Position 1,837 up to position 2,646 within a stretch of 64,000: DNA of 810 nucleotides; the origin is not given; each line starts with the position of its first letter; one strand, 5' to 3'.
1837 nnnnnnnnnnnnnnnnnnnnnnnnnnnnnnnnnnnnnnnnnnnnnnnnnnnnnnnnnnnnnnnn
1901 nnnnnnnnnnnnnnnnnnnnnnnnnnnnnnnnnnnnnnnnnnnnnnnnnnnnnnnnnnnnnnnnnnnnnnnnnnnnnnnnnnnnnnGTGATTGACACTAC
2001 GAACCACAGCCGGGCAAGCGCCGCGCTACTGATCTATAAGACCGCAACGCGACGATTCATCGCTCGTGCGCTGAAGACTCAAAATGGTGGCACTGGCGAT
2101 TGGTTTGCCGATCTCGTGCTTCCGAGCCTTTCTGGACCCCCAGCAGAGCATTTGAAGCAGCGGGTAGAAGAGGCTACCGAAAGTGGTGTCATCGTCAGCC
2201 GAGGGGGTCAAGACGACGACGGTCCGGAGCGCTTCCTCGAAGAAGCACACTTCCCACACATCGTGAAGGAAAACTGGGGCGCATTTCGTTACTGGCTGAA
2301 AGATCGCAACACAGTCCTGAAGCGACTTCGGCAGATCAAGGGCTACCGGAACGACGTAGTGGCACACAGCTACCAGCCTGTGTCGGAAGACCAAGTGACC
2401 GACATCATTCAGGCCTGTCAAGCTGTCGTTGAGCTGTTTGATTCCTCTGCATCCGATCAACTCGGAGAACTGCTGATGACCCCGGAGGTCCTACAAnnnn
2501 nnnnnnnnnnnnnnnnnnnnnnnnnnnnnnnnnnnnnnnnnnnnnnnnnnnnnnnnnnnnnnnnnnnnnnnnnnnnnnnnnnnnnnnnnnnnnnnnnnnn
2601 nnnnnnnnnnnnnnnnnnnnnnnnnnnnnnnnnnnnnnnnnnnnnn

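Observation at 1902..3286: Low-GC 1.36-kb islet with a lone Swt1-like HEPN gene, inserted at the 3' end of the dienelactone hydrolase gene between perfect 23-bp direct repeats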

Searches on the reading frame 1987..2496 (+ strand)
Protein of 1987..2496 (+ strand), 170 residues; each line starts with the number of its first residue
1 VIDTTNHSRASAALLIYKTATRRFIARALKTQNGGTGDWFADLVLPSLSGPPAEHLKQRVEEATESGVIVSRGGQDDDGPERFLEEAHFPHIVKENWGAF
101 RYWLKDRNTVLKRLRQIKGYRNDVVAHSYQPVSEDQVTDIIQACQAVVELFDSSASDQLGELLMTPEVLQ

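Call 67: predict_structure(alignment_id=A3)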
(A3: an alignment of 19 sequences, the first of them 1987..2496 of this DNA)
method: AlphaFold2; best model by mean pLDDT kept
length: 170 residues; sequences in the alignment: 19
mean_pLDDT: 88.2   pTM: 0.85
mean pLDDT of the five models: 88.2, 87.7, 86.7, 86.6, 86.3
residues with pLDDT >= 90: 114; 70-90: 38; 50-70: 15; < 50: 3
segments of 3 or more residues with pLDDT < 50: none
pLDDT, mean of each block of 10 residues (from residue 1): 75 96 94 82 92 90 82 63 94 96 94 96 87 93 97 97 70
secondary structure, 60 per line:
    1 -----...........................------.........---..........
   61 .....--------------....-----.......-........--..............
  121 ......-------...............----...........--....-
elements in order: H6-32 H39-47 H51-65 H80-83 H89-95 H97-104 H107-126 H134-148 H153-163 H166-169

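Call 70: fold_search(model_id=the predicted structure, library=pdb)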
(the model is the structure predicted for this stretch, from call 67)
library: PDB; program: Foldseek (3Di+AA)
matches with E <= 10: 147; with E <= 0.001: 0
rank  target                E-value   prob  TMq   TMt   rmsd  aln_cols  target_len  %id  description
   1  9y02_A                1.1e+00  0.08  0.18  0.16  16.3       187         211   14  QatB-QatC complex in qatABCD anti-phage defense with ATP (released 2025-10-01)
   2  1szi                  1.1e+00  0.10  0.19  0.18  15.8       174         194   12  Crystal Structure of the C-terminus of TIP47 (released 2004-07-27)
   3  2kbb_MODEL_1_A        1.5e+00  0.08  0.22  0.21  15.2       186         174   10  Solution Structure of the R9 Domain of Talin (released 2009-03-17)
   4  2hsb                  1.6e+00  0.35  0.31  0.40  12.4       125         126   14  Crystal structure of a hepn domain containing protein (af_0298) from archaeoglobus fulgidus at 1.95 A resolution (released 2006-08-15)
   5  9had_C                1.7e+00  0.16  0.21  0.31  12.1       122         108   11  Der f 21 dust mite allergen with computationally designed DerF21_b10 binder (released 2024-12-18)
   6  9j2c_A                1.8e+00  0.05  0.19  0.15  18.4       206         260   13  Fe-SzPolF-L-isoleucine (released 2025-10-08)
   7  8vz6_A                2.3e+00  0.20  0.39  0.28  10.1       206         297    7  PbAbiF dimer bound to ncRNA (released 2025-02-12)
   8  4f7g_B                2.6e+00  0.13  0.29  0.29  13.9       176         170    9  Crystal structure of talin autoinhibition complex (released 2012-07-04)
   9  9s36_A                2.6e+00  0.03  0.14  0.10  15.8       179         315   13  Cryo-EM structure of Candida albicans Vrg4 bound to an inhibitory nanobody and GDP-Mannose. (released 2025-09-03)
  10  7jh6_A                3.0e+00  0.04  0.19  0.18  18.2       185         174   12  De novo designed two-domain di-Zn(II) and porphyrin-binding protein (released 2020-12-09)
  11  8j9y_A                3.1e+00  0.09  0.28  0.09  13.1       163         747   11  cryo-EM structure of viral topoisomerase in conformation 1 (released 2023-08-16)
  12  3zge_A                3.1e+00  0.05  0.19  0.05  13.7       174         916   12  Greater efficiency of photosynthetic carbon fixation due to single amino acid substitution (released 2013-02-27)
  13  6o7t_c                3.1e+00  0.03  0.16  0.15  20.1       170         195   10  Saccharomyces cerevisiae V-ATPase Vph1-VO (released 2019-04-03)
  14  7wgu_A                3.3e+00  0.14  0.29  0.16  13.4       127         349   14  Crystal structure of metal-binding protein EfeO from Escherichia coli (released 2022-12-14)
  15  9rvg_B                3.3e+00  0.07  0.21  0.22  11.6       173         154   14  Chorismate mutase (released 2025-07-23)
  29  5yep_B                4.9e+00  0.08  0.26  0.32  17.4       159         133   14  Crystal structure of SO_3166-SO_3165 from Shewanella oneidensis (released 2018-03-28)
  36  7bxo_F                5.1e+00  0.07  0.26  0.32  19.0       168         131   12  Crystal structure of the toxin-antitoxin with AMP-PNP (released 2020-09-30)
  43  7bxo_G                5.4e+00  0.06  0.26  0.32  18.2       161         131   15  Crystal structure of the toxin-antitoxin with AMP-PNP (released 2020-09-30)
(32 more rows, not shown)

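Call 89: fold_search(model_id=the predicted structure, library=viral)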
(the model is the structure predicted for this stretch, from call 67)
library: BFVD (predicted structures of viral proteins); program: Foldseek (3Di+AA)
matches with E <= 10: 152; with E <= 0.001: 0
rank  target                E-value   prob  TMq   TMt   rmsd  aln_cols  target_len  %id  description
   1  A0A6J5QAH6            4.3e-01  0.35  0.25  0.10  16.4       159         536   15  Uncharacterized protein [uncultured Caudovirales phage]
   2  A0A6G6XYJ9            5.4e-01  0.35  0.31  0.33  10.1       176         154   16  Uncharacterized protein [Ochrobactrum phage vB_OspP_OH]
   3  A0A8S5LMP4            6.6e-01  0.12  0.20  0.17  16.4       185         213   11  Uncharacterized protein [Podoviridae sp. ctiuS14]
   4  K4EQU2                1.0e+00  0.09  0.19  0.22  15.0       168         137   12  Uncharacterized protein [Epinotia aporema granulovirus]
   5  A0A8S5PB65            1.1e+00  0.18  0.32  0.28  13.2       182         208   13  MAE-28990/MAE-18760-like HEPN domain-containing protein [Phage sp. ctPtC7]
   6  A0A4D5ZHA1            2.0e+00  0.06  0.21  0.19  25.1       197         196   13  (no name in the UniProt tables at hand)
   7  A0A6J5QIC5            2.0e+00  0.13  0.23  0.30  13.4       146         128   12  Uncharacterized protein (Fragment) [uncultured Caudovirales phage]
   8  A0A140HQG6            2.0e+00  0.08  0.24  0.27  15.2       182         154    8  Uncharacterized protein [Lymantria dispar multicapsid nuclear polyhedrosis virus]
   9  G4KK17                2.3e+00  0.10  0.25  0.24  14.8       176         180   10  (no name in the UniProt tables at hand)
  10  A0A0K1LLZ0            2.5e+00  0.05  0.19  0.05  18.3       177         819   16  DNA primase [Caulobacter phage Seuss]
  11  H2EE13                2.5e+00  0.04  0.19  0.04  17.3       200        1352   10  Kinesin-like protein [Moumouvirus sp. 'Monve']
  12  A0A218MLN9            2.5e+00  0.03  0.15  0.06  18.2       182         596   12  Uncharacterized protein [uncultured virus]
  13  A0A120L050            2.8e+00  0.04  0.15  0.17  15.5       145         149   10  (no name in the UniProt tables at hand)
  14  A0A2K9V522            2.9e+00  0.08  0.23  0.22  15.4       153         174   10  Uncharacterized protein [Lactobacillus phage Satyr]
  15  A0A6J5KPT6            2.9e+00  0.06  0.22  0.07  13.4       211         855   12  LT_GEWL domain containing protein [uncultured Caudovirales phage]
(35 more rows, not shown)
